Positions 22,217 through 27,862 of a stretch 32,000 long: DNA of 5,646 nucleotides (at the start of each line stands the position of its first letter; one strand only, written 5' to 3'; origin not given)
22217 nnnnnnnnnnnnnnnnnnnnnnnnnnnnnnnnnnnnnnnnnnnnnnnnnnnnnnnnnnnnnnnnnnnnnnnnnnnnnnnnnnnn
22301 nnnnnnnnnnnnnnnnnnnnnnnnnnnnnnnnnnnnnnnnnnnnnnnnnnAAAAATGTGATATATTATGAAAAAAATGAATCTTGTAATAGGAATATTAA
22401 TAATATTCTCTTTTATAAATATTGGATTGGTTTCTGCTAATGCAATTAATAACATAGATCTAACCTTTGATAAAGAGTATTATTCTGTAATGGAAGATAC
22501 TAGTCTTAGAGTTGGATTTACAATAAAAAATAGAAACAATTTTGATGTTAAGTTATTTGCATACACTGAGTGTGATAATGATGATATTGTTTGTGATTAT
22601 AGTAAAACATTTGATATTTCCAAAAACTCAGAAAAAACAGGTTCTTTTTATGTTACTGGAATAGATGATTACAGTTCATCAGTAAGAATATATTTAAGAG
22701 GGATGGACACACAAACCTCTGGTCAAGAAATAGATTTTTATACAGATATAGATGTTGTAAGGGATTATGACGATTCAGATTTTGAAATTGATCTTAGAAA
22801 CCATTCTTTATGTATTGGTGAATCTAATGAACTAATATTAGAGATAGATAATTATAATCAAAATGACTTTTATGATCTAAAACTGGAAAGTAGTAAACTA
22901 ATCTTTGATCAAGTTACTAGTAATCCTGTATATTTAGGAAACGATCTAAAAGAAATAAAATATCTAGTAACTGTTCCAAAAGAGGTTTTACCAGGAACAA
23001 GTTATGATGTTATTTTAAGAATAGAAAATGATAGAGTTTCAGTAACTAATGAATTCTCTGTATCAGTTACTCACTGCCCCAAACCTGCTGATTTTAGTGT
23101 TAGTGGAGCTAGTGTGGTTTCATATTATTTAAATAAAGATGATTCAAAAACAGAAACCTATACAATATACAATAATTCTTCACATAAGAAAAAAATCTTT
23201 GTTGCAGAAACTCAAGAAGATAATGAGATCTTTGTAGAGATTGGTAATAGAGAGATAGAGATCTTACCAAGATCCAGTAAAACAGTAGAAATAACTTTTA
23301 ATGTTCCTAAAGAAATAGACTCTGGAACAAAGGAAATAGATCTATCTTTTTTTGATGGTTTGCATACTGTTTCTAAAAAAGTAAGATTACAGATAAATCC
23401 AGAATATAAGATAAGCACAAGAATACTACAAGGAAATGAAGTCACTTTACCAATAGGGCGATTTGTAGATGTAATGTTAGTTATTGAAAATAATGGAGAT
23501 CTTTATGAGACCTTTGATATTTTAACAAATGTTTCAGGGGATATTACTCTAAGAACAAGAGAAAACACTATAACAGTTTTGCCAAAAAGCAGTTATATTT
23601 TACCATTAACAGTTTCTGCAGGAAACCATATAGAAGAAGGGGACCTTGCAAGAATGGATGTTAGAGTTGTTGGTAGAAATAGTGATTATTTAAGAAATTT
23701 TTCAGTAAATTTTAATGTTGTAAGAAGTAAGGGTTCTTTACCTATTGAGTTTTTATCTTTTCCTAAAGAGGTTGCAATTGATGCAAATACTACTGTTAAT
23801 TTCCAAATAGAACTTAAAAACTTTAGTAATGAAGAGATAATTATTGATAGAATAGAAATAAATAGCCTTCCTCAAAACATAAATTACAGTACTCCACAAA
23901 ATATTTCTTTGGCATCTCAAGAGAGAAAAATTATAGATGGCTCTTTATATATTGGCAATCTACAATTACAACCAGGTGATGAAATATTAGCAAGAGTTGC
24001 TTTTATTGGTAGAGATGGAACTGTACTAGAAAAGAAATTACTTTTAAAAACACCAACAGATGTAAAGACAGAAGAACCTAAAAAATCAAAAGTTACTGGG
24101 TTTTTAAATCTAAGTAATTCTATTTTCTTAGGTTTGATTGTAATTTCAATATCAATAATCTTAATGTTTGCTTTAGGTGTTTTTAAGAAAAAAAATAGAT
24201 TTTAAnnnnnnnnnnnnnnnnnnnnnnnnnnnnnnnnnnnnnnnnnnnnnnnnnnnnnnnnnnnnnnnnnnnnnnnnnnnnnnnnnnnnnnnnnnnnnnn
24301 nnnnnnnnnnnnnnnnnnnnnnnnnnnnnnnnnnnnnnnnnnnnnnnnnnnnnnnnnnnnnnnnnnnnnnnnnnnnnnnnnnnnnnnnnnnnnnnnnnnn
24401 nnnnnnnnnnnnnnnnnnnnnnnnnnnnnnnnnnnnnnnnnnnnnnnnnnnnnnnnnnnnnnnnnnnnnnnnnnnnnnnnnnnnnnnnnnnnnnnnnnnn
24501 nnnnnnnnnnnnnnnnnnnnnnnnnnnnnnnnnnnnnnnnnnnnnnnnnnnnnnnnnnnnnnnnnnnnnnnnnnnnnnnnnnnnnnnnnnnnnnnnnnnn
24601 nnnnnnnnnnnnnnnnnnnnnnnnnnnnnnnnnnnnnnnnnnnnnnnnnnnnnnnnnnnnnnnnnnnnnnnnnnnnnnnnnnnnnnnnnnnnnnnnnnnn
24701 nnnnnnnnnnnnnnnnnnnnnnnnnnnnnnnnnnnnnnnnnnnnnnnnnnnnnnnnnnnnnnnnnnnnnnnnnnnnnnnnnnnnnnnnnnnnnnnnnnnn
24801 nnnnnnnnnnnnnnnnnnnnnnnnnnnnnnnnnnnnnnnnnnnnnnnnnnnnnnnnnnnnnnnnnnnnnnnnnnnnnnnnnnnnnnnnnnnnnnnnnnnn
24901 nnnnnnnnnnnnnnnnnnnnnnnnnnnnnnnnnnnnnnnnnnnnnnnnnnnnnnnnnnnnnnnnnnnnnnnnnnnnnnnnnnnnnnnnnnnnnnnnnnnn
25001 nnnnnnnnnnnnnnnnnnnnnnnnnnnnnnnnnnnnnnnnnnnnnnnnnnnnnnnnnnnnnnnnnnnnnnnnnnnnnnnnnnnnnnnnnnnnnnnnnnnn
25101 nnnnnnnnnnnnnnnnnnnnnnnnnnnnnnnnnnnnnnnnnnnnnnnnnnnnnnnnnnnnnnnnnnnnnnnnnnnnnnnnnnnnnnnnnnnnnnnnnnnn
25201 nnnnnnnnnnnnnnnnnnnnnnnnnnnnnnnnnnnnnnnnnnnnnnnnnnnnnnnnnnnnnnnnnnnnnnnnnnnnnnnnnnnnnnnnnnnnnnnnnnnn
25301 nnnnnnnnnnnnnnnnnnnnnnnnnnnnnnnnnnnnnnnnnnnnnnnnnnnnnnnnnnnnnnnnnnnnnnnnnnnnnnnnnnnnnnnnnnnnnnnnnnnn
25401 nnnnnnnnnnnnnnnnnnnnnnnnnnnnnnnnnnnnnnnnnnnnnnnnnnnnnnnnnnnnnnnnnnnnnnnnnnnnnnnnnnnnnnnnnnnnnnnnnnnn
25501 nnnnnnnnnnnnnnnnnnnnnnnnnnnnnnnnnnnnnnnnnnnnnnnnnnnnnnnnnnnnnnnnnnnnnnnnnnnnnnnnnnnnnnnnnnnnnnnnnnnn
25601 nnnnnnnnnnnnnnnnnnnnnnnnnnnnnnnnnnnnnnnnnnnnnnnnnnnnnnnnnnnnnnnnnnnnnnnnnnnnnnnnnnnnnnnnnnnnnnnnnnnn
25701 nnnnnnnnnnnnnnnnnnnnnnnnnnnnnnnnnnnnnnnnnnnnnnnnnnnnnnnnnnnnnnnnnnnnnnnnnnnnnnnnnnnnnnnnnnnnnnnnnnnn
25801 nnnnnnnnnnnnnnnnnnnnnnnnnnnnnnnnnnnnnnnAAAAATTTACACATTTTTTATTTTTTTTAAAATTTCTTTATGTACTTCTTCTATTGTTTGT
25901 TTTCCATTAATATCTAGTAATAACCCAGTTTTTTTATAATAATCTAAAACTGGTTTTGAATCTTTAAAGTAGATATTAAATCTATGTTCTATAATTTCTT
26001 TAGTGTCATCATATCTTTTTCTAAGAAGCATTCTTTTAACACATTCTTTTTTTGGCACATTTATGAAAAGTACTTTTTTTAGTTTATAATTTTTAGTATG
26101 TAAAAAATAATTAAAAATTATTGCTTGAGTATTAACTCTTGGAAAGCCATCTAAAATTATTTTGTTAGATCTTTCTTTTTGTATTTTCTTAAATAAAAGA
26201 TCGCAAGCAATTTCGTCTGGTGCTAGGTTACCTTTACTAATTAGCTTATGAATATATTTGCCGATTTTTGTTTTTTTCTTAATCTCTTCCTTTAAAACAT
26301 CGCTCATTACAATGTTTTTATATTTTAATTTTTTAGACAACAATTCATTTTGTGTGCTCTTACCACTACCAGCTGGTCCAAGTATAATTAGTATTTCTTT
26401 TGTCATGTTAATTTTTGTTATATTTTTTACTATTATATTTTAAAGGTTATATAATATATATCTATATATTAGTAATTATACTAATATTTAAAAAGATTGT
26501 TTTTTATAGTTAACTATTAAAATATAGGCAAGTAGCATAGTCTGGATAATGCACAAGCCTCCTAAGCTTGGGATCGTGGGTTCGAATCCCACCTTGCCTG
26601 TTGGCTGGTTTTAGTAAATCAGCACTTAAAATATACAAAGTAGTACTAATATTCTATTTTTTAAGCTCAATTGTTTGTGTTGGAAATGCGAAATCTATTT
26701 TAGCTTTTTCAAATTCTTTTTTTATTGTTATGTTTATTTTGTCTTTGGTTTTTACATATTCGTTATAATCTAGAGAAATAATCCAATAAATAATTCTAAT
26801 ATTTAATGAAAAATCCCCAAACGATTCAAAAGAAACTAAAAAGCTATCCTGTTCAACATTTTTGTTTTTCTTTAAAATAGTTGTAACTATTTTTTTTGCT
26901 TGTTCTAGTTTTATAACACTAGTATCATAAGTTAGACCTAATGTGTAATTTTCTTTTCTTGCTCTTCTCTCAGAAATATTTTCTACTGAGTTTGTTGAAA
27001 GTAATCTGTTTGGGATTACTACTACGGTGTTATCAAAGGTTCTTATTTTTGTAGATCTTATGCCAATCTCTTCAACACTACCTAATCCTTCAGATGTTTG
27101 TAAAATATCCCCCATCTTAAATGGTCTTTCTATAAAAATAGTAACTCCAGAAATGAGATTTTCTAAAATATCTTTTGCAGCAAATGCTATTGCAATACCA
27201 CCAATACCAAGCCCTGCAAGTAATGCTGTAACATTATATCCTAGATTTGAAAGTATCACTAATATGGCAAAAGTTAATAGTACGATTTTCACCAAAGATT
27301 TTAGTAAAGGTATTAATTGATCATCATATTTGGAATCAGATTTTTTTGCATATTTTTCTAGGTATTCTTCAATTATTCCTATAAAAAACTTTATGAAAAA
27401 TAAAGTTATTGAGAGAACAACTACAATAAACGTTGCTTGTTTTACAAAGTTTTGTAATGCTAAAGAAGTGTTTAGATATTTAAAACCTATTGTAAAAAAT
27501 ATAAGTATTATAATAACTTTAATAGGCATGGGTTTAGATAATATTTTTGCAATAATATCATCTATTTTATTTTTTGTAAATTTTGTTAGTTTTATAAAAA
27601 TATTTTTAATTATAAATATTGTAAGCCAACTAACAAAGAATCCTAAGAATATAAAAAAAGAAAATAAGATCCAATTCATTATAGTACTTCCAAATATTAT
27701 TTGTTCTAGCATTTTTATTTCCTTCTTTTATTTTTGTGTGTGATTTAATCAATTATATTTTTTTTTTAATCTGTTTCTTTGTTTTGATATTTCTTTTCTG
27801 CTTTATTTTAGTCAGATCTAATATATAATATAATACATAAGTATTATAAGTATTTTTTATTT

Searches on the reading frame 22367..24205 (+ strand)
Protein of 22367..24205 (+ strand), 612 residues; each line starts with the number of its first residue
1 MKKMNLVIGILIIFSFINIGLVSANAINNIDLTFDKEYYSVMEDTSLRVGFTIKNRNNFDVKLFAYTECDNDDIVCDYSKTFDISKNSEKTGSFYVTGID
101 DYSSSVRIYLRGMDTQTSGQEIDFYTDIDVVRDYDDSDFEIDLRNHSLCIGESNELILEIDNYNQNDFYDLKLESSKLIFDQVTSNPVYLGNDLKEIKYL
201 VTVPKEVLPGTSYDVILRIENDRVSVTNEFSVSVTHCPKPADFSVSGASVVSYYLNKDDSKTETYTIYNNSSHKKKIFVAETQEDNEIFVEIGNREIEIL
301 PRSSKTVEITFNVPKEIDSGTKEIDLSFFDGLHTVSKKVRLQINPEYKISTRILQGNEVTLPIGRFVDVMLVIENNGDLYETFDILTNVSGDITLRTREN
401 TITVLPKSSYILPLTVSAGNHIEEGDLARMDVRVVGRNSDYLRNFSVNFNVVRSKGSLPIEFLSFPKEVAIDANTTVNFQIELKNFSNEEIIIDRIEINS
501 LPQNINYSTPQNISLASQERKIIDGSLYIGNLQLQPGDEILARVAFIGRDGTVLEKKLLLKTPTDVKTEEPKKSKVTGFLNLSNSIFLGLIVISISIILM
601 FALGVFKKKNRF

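Call 8: search_protein_families(library=pfam, proteins=[window:22367-24205:+], max_evalue=0.0001)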
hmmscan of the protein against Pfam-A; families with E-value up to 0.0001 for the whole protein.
window:22367-24205:+ (612 aa): 1 family
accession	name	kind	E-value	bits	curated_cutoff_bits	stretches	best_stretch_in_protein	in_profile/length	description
PF06280.18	fn3_5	-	2.1e-05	25.6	27.6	0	247-319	20-86/112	Fn3-like domain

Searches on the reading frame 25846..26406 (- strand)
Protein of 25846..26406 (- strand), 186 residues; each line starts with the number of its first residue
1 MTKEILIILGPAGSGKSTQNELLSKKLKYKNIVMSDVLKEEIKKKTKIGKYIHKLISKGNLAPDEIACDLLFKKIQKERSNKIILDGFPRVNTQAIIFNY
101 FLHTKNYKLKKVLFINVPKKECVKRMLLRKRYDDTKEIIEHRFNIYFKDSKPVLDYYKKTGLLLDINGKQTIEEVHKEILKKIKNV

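Call 8: search_protein_families(library=pfam, proteins=[window:25846-26406:-], max_evalue=0.0001)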
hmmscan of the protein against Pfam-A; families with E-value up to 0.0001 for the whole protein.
window:25846-26406:- (186 aa): 4 families
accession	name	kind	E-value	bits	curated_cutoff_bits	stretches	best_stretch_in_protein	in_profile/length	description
PF00406.28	ADK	-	2.7e-36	125.4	26.8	1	8-161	1-150/151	Adenylate kinase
PF13207.12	AAA_17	-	1.2e-23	84.4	27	1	9-139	1-135/136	AAA domain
PF02223.23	Thymidylate_kin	-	6e-08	33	27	0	10-73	3-62/185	Thymidylate kinase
PF13238.12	AAA_18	-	1.2e-07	32.7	29.4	1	7-135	2-117/128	AAA domain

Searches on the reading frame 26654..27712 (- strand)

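Call 57: search_protein_families(library=pfam, proteins=[window:26654-27712:-], max_evalue=0.001)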
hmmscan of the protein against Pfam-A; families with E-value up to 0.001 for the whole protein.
window:26654-27712:- (352 aa): 3 families
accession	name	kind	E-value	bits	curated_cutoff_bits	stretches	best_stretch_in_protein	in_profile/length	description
PF00924.24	MS_channel_2nd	-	1.9e-22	79.6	20.2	1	181-247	1-67/68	Mechanosensitive ion channel, beta-domain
PF21082.3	MS_channel_3rd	-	2e-14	54.2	21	1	256-341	3-88/88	Mechanosensitive ion channel MscS, C-terminal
PF21088.3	MS_channel_1st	-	2e-10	40.9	23.1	1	140-180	2-42/42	Mechanosensitive ion channel, transmembrane helices 2/3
